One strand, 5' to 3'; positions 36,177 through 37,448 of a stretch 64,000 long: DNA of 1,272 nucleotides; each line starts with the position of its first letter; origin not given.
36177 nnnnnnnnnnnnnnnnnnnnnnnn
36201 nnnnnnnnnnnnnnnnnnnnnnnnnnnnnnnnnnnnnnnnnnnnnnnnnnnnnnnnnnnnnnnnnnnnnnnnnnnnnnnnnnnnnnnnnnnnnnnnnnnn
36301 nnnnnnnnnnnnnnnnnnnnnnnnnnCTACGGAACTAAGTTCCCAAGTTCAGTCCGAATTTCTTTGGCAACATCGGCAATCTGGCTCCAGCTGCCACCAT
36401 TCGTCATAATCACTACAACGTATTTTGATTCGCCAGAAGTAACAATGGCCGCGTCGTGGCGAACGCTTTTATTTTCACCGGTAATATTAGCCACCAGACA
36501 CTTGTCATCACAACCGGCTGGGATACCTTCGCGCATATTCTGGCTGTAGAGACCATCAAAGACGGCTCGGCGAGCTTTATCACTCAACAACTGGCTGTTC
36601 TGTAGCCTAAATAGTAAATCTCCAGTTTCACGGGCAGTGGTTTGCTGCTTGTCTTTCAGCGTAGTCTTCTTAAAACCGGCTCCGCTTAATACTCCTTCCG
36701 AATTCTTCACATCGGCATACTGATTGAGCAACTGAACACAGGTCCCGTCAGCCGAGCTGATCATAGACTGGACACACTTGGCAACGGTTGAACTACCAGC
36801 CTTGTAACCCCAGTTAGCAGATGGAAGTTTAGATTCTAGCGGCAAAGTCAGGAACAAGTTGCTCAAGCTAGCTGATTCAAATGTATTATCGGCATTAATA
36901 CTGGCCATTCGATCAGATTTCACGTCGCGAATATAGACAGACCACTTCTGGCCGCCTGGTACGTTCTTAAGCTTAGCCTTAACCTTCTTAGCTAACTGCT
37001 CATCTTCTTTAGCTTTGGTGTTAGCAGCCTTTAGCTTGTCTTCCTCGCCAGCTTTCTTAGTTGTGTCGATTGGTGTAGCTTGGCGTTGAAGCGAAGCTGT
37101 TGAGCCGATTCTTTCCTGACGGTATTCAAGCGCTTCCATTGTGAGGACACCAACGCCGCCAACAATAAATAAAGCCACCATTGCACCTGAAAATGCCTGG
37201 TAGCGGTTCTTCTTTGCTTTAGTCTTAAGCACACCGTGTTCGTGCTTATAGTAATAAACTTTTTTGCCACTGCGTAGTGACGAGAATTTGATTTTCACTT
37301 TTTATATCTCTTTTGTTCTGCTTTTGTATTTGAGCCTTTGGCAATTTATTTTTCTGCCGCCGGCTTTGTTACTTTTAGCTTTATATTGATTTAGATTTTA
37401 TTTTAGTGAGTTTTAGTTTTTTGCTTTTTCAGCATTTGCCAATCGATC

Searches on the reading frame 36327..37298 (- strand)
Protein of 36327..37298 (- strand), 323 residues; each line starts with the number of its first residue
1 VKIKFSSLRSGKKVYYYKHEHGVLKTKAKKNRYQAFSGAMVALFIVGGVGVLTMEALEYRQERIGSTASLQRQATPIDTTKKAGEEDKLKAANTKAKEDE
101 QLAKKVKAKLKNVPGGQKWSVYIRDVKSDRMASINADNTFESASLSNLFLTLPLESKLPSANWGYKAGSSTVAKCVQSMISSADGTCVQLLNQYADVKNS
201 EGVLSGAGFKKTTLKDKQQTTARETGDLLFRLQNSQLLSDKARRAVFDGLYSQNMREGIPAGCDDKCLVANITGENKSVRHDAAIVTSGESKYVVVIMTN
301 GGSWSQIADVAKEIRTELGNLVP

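Call 71: search_protein_families(library=pfam, proteins=[window:36327-37298:-], max_evalue=0.001)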
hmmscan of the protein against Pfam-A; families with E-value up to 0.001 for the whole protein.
window:36327-37298:- (323 aa): 1 family
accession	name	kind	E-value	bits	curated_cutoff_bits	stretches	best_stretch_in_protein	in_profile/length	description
PF13354.11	Beta-lactamase2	-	7.3e-25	88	22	1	170-299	73-214/214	Beta-lactamase enzyme family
